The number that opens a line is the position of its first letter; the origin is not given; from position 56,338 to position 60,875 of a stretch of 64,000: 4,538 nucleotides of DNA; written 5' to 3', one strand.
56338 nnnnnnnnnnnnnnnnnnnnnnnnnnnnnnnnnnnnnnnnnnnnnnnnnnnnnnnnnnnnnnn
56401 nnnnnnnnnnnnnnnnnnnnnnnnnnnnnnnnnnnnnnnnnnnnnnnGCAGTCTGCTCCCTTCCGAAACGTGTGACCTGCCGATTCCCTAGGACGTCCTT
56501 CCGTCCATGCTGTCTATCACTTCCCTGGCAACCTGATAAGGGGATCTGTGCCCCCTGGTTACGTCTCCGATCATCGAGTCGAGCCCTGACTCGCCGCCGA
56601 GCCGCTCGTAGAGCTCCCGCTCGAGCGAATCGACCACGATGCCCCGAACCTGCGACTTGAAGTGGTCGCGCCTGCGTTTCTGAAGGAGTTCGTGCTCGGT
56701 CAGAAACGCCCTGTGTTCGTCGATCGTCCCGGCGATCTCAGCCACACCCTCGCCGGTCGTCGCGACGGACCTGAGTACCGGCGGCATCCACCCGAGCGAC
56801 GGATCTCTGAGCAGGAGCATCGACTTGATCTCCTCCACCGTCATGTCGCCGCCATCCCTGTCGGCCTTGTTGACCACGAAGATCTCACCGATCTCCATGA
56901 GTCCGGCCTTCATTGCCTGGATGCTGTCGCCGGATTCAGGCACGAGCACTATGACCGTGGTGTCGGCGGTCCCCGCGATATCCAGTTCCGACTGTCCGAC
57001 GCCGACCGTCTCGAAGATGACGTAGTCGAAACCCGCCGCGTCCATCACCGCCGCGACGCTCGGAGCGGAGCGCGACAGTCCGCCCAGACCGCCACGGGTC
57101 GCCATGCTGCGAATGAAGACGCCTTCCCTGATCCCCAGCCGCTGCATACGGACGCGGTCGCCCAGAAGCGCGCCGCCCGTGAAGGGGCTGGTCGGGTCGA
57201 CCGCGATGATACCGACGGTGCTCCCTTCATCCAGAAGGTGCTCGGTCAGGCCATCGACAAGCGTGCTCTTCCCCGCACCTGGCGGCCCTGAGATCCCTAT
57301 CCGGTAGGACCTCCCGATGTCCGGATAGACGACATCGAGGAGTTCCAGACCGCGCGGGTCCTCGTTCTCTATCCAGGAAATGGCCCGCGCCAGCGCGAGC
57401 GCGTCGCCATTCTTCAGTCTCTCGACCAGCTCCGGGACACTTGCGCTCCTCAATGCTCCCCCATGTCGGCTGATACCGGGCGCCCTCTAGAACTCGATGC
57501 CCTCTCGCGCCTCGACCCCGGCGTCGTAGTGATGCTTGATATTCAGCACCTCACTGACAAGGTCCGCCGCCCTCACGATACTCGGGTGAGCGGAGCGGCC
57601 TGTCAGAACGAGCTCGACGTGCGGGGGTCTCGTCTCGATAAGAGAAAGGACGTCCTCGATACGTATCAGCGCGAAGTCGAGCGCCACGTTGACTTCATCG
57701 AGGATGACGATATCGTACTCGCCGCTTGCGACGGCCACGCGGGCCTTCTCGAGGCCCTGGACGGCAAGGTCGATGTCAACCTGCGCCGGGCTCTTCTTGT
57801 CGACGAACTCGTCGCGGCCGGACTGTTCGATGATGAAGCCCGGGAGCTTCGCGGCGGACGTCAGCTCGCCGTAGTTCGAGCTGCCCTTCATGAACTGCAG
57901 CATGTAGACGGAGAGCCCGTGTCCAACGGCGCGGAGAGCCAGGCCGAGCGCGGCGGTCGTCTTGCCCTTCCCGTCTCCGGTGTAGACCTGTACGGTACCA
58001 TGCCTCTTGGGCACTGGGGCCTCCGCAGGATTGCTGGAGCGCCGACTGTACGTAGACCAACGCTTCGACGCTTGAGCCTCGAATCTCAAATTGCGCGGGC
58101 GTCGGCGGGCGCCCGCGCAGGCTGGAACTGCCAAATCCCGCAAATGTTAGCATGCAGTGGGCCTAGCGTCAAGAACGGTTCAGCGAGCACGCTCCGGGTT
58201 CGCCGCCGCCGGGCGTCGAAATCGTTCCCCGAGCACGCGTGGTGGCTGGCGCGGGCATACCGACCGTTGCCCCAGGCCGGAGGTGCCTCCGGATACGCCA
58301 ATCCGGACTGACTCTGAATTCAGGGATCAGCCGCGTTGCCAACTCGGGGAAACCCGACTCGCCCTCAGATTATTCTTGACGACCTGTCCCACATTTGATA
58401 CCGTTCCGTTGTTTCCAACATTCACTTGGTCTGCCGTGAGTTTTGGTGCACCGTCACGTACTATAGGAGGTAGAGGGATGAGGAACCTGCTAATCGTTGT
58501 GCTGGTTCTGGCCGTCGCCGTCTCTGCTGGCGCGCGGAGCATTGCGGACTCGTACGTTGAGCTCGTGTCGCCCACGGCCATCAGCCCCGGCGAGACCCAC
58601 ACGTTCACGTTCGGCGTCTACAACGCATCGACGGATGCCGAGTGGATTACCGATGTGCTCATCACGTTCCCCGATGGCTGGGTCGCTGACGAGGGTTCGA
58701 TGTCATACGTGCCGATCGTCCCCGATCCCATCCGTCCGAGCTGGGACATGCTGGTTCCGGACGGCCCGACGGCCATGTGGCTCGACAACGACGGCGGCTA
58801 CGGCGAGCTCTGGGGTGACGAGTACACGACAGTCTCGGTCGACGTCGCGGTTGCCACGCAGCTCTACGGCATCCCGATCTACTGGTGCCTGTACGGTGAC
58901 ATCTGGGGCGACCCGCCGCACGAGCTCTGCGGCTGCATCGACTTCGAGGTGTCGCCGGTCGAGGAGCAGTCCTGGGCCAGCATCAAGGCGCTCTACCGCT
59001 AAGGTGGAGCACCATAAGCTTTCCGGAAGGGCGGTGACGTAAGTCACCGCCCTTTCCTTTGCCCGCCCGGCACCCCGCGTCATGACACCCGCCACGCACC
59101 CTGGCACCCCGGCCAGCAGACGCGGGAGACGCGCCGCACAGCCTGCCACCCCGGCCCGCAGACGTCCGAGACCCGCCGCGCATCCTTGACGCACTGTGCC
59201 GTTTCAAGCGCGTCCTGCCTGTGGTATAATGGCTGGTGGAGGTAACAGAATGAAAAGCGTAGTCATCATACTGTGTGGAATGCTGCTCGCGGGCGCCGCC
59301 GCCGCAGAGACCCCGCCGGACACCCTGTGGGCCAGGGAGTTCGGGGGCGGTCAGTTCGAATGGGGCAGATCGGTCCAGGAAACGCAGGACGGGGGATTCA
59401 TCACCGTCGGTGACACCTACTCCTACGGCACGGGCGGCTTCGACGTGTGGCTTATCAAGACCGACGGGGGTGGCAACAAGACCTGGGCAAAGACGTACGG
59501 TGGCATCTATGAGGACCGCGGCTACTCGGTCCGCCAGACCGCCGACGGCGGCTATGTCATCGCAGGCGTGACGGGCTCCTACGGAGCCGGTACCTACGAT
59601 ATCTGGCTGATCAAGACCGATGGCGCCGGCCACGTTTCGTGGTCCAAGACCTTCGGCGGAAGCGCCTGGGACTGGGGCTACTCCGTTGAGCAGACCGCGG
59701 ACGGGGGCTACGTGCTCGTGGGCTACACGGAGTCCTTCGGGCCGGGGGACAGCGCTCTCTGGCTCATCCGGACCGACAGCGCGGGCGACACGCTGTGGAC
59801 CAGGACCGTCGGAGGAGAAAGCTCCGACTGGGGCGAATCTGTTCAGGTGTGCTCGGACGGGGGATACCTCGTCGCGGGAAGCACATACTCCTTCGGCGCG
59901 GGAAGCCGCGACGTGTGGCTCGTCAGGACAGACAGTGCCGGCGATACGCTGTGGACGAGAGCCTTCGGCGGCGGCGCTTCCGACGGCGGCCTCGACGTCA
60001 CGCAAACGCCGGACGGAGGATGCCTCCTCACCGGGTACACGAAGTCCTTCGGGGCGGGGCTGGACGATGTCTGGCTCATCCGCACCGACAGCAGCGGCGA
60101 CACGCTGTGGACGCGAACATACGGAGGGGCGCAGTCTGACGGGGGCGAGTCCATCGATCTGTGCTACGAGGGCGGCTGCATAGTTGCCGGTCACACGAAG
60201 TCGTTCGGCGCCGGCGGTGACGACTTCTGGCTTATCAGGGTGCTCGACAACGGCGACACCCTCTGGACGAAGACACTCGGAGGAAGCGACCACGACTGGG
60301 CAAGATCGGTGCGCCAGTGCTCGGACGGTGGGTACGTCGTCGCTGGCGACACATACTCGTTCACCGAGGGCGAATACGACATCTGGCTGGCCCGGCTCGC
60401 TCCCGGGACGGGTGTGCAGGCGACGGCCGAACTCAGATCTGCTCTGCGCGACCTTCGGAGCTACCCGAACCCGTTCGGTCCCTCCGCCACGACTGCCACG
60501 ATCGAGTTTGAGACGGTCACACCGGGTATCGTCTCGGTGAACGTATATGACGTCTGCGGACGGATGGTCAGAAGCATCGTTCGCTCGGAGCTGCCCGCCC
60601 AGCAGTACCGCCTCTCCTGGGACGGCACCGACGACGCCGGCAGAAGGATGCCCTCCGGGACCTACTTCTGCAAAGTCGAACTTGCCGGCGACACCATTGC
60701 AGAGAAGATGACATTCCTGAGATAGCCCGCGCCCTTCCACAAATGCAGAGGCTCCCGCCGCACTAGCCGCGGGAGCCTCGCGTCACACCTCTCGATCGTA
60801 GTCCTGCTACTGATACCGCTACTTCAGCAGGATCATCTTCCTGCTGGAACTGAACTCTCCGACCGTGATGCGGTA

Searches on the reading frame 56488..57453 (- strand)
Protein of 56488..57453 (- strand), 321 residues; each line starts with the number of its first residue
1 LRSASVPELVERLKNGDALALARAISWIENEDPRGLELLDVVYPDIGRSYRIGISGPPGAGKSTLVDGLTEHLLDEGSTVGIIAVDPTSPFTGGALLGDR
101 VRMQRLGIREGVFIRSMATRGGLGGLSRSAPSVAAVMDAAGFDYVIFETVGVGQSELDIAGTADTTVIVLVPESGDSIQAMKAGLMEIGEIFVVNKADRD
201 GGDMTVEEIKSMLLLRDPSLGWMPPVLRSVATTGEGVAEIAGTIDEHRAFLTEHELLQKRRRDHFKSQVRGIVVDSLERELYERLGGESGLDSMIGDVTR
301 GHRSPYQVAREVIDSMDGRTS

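Call 4: search_protein_families(library=pfam, proteins=[window:56488-57453:-])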
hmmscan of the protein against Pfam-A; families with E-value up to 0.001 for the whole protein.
window:56488-57453:- (321 aa): 7 families
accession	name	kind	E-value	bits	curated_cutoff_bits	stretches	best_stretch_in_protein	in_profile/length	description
PF03308.22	MeaB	-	7.7e-90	301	23.1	1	21-281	1-268/273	Methylmalonyl Co-A mutase-associated GTPase MeaB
PF03029.23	ATP_bind_1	-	8.3e-05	22.9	27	1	54-89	1-36/240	Conserved hypothetical ATP binding protein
PF13238.12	AAA_18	-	9.6e-05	23.3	29.4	0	52-73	1-22/128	AAA domain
PF02492.25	cobW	-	0.00038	20.5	20.7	0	52-209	3-165/180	CobW/HypB/UreG, nucleotide-binding domain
PF00009.33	GTP_EFTU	-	0.00046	20.3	26.5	0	51-73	5-27/188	Elongation factor Tu GTP binding domain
PF03266.21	NTPase_1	-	0.00073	19.9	23.9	0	51-81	1-31/168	NTPase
PF13555.12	AAA_29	-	0.00083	19.5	27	0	54-73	27-46/61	P-loop containing region of AAA domain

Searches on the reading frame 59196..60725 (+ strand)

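Call 56: search_protein_families(library=pfam, max_evalue=0.00001, proteins=[window:59196-60725:+])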
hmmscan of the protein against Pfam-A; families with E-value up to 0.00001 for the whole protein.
window:59196-60725:+ (509 aa): 1 family
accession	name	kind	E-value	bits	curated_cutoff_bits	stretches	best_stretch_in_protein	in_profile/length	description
PF13860.13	FlgD_ig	-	1.2e-10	41.7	27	1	446-496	25-75/79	FlgD Ig-like domain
